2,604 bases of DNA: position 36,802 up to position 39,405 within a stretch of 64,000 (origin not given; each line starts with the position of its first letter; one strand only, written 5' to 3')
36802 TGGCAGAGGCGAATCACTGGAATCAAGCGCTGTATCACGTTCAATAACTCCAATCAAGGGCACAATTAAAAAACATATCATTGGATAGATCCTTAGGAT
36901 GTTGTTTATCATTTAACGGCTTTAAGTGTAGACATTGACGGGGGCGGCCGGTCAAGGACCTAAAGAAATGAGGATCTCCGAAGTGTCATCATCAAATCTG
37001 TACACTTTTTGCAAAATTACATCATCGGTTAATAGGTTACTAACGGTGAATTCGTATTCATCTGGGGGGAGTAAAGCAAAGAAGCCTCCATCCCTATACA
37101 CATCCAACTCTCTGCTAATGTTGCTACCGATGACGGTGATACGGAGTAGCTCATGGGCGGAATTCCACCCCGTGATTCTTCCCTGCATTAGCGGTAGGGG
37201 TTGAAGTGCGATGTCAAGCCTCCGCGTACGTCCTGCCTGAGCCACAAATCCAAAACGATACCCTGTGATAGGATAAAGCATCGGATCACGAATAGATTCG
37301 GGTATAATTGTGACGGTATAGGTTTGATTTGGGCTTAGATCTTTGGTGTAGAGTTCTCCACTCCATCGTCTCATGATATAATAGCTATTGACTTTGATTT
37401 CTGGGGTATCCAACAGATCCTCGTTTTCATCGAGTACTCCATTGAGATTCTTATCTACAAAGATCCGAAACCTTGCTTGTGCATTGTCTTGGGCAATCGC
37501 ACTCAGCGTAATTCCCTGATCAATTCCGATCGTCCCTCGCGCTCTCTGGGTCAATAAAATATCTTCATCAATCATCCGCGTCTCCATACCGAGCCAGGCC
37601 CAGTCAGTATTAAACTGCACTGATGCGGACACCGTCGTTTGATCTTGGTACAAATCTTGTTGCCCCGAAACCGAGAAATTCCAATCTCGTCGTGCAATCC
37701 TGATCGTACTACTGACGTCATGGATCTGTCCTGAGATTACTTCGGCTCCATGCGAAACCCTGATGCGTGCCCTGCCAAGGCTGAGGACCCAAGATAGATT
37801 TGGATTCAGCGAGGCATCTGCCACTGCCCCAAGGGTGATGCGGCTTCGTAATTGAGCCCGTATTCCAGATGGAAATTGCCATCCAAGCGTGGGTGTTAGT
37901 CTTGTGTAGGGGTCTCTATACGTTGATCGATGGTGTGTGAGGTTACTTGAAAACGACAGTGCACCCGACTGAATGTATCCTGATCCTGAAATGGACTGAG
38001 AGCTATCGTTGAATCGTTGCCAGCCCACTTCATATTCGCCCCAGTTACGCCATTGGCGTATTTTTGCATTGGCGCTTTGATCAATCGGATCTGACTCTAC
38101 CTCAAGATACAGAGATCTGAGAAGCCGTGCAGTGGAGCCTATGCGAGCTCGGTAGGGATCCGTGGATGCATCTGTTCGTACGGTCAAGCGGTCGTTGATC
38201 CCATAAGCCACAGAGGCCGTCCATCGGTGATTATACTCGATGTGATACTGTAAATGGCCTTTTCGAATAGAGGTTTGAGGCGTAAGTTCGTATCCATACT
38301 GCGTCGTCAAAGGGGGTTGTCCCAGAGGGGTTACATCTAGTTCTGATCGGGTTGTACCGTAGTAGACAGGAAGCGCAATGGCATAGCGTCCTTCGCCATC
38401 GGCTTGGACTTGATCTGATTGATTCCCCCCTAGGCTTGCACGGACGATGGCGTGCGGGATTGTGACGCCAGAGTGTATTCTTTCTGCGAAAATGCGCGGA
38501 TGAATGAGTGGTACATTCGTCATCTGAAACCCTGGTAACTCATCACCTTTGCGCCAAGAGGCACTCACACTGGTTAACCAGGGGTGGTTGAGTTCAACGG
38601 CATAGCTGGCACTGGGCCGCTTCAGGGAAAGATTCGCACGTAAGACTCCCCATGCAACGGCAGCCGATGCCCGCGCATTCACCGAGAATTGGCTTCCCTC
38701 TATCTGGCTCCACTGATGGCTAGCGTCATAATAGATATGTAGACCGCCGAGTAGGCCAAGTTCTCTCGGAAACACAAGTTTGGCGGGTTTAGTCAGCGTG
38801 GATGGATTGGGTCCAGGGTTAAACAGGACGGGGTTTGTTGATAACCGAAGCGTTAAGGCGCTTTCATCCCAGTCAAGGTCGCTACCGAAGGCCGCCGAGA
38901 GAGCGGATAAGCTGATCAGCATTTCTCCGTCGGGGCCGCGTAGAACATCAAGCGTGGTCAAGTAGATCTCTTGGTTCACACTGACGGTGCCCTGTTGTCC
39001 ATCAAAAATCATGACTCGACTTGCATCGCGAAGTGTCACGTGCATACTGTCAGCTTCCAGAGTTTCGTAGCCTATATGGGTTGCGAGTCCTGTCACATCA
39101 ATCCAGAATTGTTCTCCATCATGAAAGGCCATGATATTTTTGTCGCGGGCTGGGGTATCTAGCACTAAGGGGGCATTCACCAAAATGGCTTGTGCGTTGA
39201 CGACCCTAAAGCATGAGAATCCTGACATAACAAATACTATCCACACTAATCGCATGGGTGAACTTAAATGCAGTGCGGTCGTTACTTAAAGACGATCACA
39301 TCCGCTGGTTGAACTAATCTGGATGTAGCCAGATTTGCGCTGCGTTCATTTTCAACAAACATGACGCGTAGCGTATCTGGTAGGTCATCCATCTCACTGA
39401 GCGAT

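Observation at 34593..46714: Chaperone-usher-like pilus locus built from DUF4402/SCPU-like subunits in a T9SS-type genome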

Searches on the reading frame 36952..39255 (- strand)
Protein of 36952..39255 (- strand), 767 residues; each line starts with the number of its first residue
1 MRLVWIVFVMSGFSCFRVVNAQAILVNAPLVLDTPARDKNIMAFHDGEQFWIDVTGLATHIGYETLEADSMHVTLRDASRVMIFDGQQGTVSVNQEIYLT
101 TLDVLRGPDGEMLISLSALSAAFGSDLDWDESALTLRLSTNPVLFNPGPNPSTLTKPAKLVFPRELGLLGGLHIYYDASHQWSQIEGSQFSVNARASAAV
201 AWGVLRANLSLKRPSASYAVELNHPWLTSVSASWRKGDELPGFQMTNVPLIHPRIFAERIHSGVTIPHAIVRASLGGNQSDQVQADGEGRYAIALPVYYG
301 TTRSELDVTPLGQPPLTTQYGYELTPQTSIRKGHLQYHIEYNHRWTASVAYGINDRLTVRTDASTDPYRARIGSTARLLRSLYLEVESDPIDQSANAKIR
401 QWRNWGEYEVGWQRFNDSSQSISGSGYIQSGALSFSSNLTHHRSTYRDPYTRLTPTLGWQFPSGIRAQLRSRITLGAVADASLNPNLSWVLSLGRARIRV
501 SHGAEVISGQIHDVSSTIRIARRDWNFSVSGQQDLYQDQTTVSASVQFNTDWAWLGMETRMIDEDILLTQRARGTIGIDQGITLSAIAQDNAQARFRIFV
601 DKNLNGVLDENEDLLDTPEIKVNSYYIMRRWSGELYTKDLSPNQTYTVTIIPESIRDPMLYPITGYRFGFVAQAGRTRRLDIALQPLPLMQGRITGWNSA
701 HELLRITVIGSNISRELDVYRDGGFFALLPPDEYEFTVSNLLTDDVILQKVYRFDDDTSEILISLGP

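Call 3: search_protein_families(library=pfam, proteins=[window:36952-39255:-], max_evalue=1)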
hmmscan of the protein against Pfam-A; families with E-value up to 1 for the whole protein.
window:36952-39255:- (767 aa): 2 families
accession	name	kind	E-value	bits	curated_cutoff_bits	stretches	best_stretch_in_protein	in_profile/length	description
PF07833.16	Cu_amine_oxidN1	-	0.0023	18.3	24.2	1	44-136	14-106/108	Copper amine oxidase N-terminal domain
PF13620.12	CarboxypepD_reg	-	0.0049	17.6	32.3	0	262-300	10-48/82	Carboxypeptidase regulatory-like domain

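Call 4: search_protein_families(library=ncbifam, proteins=[window:36952-39255:-], max_evalue=1)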
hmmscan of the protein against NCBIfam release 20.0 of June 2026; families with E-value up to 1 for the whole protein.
window:36952-39255:- (767 aa): 0 families

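Call 6: search_solved_structures(query=window:36952-39255:-, max_evalue=10, show_alignments=2)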
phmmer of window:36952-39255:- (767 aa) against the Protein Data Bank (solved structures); distinct sequences matched with E-value up to 10: 1.
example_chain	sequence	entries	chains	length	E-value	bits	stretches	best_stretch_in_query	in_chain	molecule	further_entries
9qpe_G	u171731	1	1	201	0.94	10.6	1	36-143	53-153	DUF4347 domain-containing protein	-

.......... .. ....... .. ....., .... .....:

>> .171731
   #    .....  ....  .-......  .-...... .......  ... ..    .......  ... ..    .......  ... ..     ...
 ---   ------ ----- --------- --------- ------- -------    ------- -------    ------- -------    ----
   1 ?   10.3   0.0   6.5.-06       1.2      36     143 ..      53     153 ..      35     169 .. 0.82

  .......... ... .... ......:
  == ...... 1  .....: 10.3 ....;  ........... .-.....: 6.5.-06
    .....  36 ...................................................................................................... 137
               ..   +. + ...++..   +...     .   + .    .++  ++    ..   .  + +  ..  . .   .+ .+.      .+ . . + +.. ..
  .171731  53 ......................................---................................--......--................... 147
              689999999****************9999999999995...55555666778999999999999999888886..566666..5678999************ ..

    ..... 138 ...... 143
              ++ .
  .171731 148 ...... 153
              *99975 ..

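Call 8: find_homologous_proteins(query=window:36952-39255:-, max_evalue=0.001)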
Query window:36952-39255:- (767 aa): 3 proteins with E <= 0.001 among 8000 candidates.
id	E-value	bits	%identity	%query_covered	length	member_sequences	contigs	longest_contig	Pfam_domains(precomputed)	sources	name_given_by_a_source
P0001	0.0e+0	1728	100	99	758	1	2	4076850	-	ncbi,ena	-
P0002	0.0e+0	1127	64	99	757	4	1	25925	-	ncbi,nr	ncbi:MAG: hypothetical protein OXE59_12735 [Bacteroidetes bacterium]|nr:hypothetical protein [Bacter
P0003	2.8e-272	923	54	99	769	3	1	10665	-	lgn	-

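Call 18: search_protein_representatives(alignment_id=A1)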
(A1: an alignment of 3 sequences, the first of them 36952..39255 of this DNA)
Query: 3 sequences, 762 profile positions. Proteins with E-value up to 0.001 (for the whole library): 434; up to 1e-10: 158; up to 1e-30: 40. The best 150 are listed.
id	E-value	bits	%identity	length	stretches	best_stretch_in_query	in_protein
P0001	0.0e+00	1542.0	-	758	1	6-761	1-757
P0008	1.1e-263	893.2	-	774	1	13-761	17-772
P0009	3.5e-224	762.5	-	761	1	7-752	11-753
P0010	4.2e-175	600.2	-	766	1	14-761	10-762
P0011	4.0e-165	567.3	-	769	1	5-759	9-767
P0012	4.6e-158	543.9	-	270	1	493-762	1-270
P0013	4.2e-153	527.5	-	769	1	3-749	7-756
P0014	1.2e-137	476.4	-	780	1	14-758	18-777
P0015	1.8e-132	459.3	-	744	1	22-741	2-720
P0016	1.4e-117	410.0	-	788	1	17-760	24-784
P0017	2.8e-117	409.1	-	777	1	3-760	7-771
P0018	6.9e-113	394.5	-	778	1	13-751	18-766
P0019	2.5e-111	389.4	-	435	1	14-401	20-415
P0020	6.5e-107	374.8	-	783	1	12-757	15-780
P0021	7.3e-103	361.4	-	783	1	16-757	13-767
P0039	5.2e-38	146.9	-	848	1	84-749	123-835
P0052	1.5e-25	105.8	-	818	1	43-734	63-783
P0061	1.9e-20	88.9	-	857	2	515-731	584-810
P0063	5.0e-19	84.2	-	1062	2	528-731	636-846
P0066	3.5e-18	81.4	-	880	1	115-731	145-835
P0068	5.5e-17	77.4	-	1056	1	230-732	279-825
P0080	1.9e-16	75.6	-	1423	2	457-734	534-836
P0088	1.6e-15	72.6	-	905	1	156-733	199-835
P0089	1.6e-15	72.6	-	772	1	155-692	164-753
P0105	3.1e-14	68.3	-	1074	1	237-733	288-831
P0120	3.6e-13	64.8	-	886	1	145-734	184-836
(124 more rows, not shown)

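Call 19: search_protein_families(library=pfam, proteins=[P0039, P0052, P0061, P0063, P0066, P0068, P0088, P0105, P0120, P0089], max_evalue=0.01)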
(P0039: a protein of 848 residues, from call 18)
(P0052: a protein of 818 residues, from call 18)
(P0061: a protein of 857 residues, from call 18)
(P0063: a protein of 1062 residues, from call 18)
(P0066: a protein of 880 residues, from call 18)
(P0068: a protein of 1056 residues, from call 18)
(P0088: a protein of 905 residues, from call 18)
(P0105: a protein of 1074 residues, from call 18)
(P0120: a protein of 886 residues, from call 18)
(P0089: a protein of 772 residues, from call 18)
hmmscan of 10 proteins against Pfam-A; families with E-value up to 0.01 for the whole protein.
P0039 (848 aa): 1 family
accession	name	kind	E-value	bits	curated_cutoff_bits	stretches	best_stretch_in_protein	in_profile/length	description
PF17936.7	Big_6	-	0.0083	16.8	27.6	0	313-354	12-54/83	Bacterial Ig domain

P0052 (818 aa): 2 families
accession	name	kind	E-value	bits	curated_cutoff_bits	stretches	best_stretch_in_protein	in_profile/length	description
PF13620.12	CarboxypepD_reg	-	1.3e-06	29.1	32.3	1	292-334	13-55/82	Carboxypeptidase regulatory-like domain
PF17936.7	Big_6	-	0.00015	22.4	27.6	1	284-339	13-70/83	Bacterial Ig domain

P0061 (857 aa): 2 families
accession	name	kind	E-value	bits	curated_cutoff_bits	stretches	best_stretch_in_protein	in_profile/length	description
PF13620.12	CarboxypepD_reg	-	3.3e-06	27.8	32.3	1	758-810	3-52/82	Carboxypeptidase regulatory-like domain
PF17210.9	SdrD_B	-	3.6e-05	24.4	29.7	0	665-720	7-66/112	SdrD B-like domain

P0063 (1062 aa): 2 families
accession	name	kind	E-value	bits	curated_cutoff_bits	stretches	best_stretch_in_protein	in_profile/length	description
PF01476.26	LysM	-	2.5e-05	24.6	20.9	0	972-984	1-13/43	LysM domain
PF07833.16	Cu_amine_oxidN1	-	0.0069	16.8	24.2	0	83-169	15-100/108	Copper amine oxidase N-terminal domain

P0066 (880 aa): 2 families
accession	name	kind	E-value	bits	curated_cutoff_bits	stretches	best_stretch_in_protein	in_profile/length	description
PF13620.12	CarboxypepD_reg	-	0.00039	21.2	32.3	0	783-835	3-52/82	Carboxypeptidase regulatory-like domain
PF17210.9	SdrD_B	-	0.00039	21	29.7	0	690-719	7-36/112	SdrD B-like domain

P0068 (1056 aa): 1 family
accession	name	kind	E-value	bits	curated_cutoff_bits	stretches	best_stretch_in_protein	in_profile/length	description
PF13620.12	CarboxypepD_reg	-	5.5e-07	30.3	32.3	1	771-835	2-63/82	Carboxypeptidase regulatory-like domain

P0088 (905 aa): 3 families
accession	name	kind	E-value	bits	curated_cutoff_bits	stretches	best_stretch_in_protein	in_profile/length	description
PF13620.12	CarboxypepD_reg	-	2.5e-11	44.2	32.3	1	781-836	2-55/82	Carboxypeptidase regulatory-like domain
PF17210.9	SdrD_B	-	5.5e-08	33.4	29.7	1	789-839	18-67/112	SdrD B-like domain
PF17802.7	SpaA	-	6.5e-05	23.4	23.1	1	788-833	9-56/91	Prealbumin-like fold domain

P0105 (1074 aa): 3 families
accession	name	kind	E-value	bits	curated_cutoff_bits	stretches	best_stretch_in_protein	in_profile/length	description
PF00691.25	OmpA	-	2.6e-14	53.8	27.2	1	980-1062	13-97/98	OmpA family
PF17210.9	SdrD_B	-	0.002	18.7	29.7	0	786-831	19-64/112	SdrD B-like domain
PF13620.12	CarboxypepD_reg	-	0.0021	18.8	32.3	0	776-833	2-56/82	Carboxypeptidase regulatory-like domain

P0120 (886 aa): 1 family
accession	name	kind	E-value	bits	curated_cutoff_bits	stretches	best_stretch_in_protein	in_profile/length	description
PF07833.16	Cu_amine_oxidN1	-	0.0029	18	24.2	1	57-158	8-106/108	Copper amine oxidase N-terminal domain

P0089 (772 aa): 0 families

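Call 29: find_related_loci(query=A4, collection=genome_contigs, flank=10000)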
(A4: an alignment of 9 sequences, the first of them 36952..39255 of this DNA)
Query A4 (767 aa) in genome_contigs; peptide patterns used: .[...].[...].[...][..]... (x = any residue, [..] = any of these).
22 stretches matched a pattern; 4 encode a relative of the query (tblastn E <= 1e-3); 4 distinct loci.
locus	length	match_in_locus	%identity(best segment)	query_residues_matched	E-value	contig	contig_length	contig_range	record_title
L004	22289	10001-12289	43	6-765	0e+0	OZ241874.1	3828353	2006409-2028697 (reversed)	MAG: Rhodothermales bacterium isolate 4d6fa364-bf15-4492-bf93-c3371add2069 genome assembly, chromosome: 1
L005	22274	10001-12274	42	13-766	0e+0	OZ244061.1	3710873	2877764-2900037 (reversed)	MAG: Rhodothermales bacterium isolate 21fda42b-fcae-4b59-93a0-87e05944a696 genome assembly, chromosome: 1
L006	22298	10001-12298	35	1-763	2e-144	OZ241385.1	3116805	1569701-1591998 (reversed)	MAG: Rhodothermales bacterium isolate ca287509-31ff-4378-acd2-cec91d6888d7 genome assembly, chromosome: 1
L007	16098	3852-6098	34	1-747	8e-137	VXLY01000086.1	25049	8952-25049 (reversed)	MAG: Rhodothermaceae bacterium isolate SB0661_bin_24 NODE_1758_length_25049_cov_84.722573, whole genome shotgun sequence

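Call 35: predict_structure(alignment_id=A3)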
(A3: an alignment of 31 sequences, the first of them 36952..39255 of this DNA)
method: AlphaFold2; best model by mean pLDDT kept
length: 767 residues; sequences in the alignment: 31
mean_pLDDT: 89.1   pTM: 0.76
mean pLDDT of the five models: 89.1, 87.0, 85.1, 85.0, 84.0
residues with pLDDT >= 90: 423; 70-90: 314; 50-70: 25; < 50: 5
segments of 3 or more residues with pLDDT < 50: 17-21
pLDDT, mean of each block of 10 residues (from residue 1): 76 54 74 77 88 90 87 89 92 89 88 92 89 88 75 73 84 92 93 91 90 91 91 92 94 87 92 84 90 92 94 91 95 96 94 97 94 96 97 96 95 95 97 96 93 97 93 92 94 91 93 96 94 94 95 93 94 89 77 90 90 90 85 86 88 88 89 86 90 89 87 81 88 87 81 79 80
secondary structure, 60 per line:
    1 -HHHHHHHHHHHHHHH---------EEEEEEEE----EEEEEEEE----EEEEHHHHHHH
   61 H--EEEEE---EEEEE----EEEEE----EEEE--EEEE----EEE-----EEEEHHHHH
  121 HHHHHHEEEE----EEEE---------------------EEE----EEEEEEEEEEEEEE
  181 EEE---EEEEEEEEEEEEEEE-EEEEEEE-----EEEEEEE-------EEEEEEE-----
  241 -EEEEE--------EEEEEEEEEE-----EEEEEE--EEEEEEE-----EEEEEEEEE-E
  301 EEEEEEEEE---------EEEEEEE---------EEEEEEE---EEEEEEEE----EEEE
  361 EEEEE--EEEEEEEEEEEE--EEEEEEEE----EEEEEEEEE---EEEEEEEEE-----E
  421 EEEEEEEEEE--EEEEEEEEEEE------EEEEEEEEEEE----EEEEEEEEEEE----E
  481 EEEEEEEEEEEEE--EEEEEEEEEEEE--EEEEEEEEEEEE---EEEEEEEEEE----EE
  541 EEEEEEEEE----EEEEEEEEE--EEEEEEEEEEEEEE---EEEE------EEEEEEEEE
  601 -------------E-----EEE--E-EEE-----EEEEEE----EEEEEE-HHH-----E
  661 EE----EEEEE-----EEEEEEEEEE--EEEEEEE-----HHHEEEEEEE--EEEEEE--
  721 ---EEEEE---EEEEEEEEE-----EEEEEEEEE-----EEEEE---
elements in order (helices of 4 or more, strands of 3 or more residues): H2-16 E26-33 E38-45 E50-53 H54-61 E64-68 E72-76 E81-85 E90-93 E96-99 E104-106 E112-115 H116-126 E127-130 E135-138 E160-162 E167-183 E187-201 E203-209 E215-221 E229-235 E242-246 E255-264 E270-275 E278-284 E290-298 E300-309 E319-325 E335-341 E345-352 E357-365 E368-379 E382-389 E394-402 E406-414 E420-430 E433-443 E450-460 E465-475 E480-493 E496-507 E510-521 E525-534 E539-549 E554-562 E565-578 E582-585 E592-600 E620-622 E627-629 E635-640 E645-650 E660-662 E667-671 E677-686 E689-695 E704-710 E713-718 E724-728 E732-740 E746-754 E760-764

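Call 52: fold_search(model_id=the predicted structure, library=pdb)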
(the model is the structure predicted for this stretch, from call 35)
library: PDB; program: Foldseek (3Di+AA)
matches with E <= 10: 1018; with E <= 0.001: 73
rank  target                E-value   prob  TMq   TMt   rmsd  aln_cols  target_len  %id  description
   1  9fw9_D                1.4e-23  1.00  0.45  0.50  12.1       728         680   12  Cryo-EM structure of the type 1 pilus assembly platform as part of the FimA-bound chaperone-usher pilus complex (FimDH (released 2025-06-04)
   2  3rfz_B                2.5e-22  1.00  0.46  0.45  13.1       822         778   12  Crystal structure of the FimD usher bound to its cognate FimC:FimH substrate (released 2011-06-01)
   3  9bog_D                1.5e-21  1.00  0.45  0.43  13.6       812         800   12  Structural basis for adhesin secretion by the outer-membrane usher in type 1 pili (released 2024-10-09)
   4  9fy9_D                6.0e-21  1.00  0.44  0.49  12.4       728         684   12  Cryo-EM structure of the type 1 chaperone-usher pilus FimD-tip complex (FimDHGFC) - Conformer 1 (released 2025-06-04)
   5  3rfz_E                6.6e-21  1.00  0.45  0.45  12.8       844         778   11  Crystal structure of the FimD usher bound to its cognate FimC:FimH substrate (released 2011-06-01)
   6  9fx8_D                1.8e-20  1.00  0.45  0.51  11.9       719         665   12  Cryo-EM structure of the FimI-bound type 1 pilus assembly platform complex - Local refinement (released 2025-06-04)
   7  6e14_D                2.1e-20  1.00  0.43  0.41  14.1       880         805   12  Handover mechanism of the growing pilus by the bacterial outer membrane usher FimD (released 2018-10-17)
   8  9fxs_D                3.0e-20  1.00  0.45  0.51  12.2       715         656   12  Cryo-EM structure of the type 1 pilus complex including pilus rod and FimI-bound assembly platform after incorporation (released 2025-06-04)
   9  9fxb_D                5.0e-18  1.00  0.42  0.50  12.3       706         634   12  Cryo-EM structure of the type 1 pilus assembly platform as part of the FimI-bound chaperone-usher pilus complex (FimDH (released 2025-06-04)
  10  7lhg_C                1.0e-17  1.00  0.43  0.42  13.8       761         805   12  Cryo-EM structure of E. coli P pilus tip assembly intermediate PapC-PapD-PapK-PapG in the first conformation (released 2021-08-11)
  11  7lhh_C                1.7e-16  1.00  0.42  0.40  13.6       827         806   12  Cryo-EM structure of E. coli P pilus tip assembly intermediate PapC-PapD-PapK-PapG in the second conformation (released 2021-08-11)
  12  7lhi_C                3.9e-15  1.00  0.45  0.47   8.4       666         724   13  Cryo-EM structure of E. coli P pilus tip assembly intermediate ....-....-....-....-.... (released 2021-08-11)
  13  6cd2_C                5.1e-14  1.00  0.34  0.35  20.9       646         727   10  Crystal structure of the PapC usher bound to the chaperone-adhesin PapD-PapG (released 2018-10-03)
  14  3ohn_A                2.8e-12  1.00  0.32  0.49  17.1       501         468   11  Crystal structure of the FimD translocation domain (released 2011-06-01)
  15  2vqi_B                1.6e-11  1.00  0.32  0.48  17.4       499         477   11  Structure of the P pilus usher (PapC) translocation pore (released 2008-05-27)
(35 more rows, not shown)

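Call 55: find_homologous_proteins(query=A7, max_evalue=1e-10)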
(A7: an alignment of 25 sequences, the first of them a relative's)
Query A7 (25 sequences) (905 aa, profile of the alignment): 8 proteins with E <= 1e-10 among 8000 candidates.
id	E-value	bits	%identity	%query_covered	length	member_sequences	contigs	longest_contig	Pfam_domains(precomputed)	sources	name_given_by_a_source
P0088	4.5e-284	963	100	100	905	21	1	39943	PF13620.13,PF17210.10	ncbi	ncbi:MAG: carboxypeptidase regulatory-like domain-containing protein [Candidatus Kapaibacteriota bac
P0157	1.6e-264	899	75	97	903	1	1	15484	PF17802.8,PF13620.13,PF17210.10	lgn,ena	-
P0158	7.3e-256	870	70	97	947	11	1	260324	PF13620.13,PF17210.10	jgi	jgi:hypothetical protein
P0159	8.8e-192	658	44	84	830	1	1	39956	PF13620.13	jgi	jgi:hypothetical protein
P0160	5.3e-60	222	26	20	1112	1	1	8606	PF22904.4,PF17210.10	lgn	-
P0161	7.6e-53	198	23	33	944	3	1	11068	PF17210.10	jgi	jgi:hypothetical protein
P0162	1.4e-15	75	34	7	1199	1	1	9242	PF01105.30,PF13715.13,PF04122.18,PF24421.2,PF12866.14,PF17802.8,PF13620.13,PF09430.17,PF22904.4,PF17210.10,PF00041.28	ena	-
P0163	1.9e-15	74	38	4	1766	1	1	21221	PF23623.2,PF13715.13,PF03935.23,PF17802.8,PF00722.29,PF22898.3,PF00775.28,PF13620.13,PF22904.4,PF17210.10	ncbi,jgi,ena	jgi:beta-glucanase (GH16 family)/uncharacterized protein (DUF2141 family)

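Call 56: find_encoding_contigs(protein=P0088, flank=8000, max_places=2)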
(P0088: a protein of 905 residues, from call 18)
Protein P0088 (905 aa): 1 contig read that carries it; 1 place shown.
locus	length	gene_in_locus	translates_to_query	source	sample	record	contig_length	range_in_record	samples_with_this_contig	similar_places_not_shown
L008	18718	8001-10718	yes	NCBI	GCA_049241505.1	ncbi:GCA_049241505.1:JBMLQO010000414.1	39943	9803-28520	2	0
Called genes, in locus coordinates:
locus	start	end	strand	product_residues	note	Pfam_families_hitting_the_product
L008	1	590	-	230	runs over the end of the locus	-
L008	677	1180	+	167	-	PF27154:ORF11_beta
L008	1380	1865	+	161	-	PF14539:DUF4442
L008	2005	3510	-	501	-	PF00072:Response_reg, PF00158:Sigma54_activat, PF01078:Mg_chelatase (faint), PF14532:Sigma54_activ_2, PF07728:AAA_5 (faint), PF25601:AAA_lid_14, PF02954:HTH_8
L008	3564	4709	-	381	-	PF00072:Response_reg, PF00512:HisKA (weak), PF02518:HATPase_c, PF14501:HATPase_c_5 (weak)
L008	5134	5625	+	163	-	PF14352:DUF4402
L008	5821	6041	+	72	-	PF14352:DUF4402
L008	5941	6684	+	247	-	-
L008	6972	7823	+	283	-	-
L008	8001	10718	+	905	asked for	PF17210:SdrD_B (faint), PF13620:CarboxypepD_reg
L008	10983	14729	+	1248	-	PF13188:PAS_8 (weak), PF00989:PAS, PF13188:PAS_8, PF13426:PAS_9, PF08447:PAS_3, PF00512:HisKA, PF02518:HATPase_c, PF00072:Response_reg, +2 more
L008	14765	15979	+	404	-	PF00072:Response_reg, PF14501:HATPase_c_5 (faint), PF00512:HisKA, PF02518:HATPase_c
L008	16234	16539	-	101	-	-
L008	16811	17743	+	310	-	PF13308:YARHG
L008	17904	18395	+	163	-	PF10077:DUF2314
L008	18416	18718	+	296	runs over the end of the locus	-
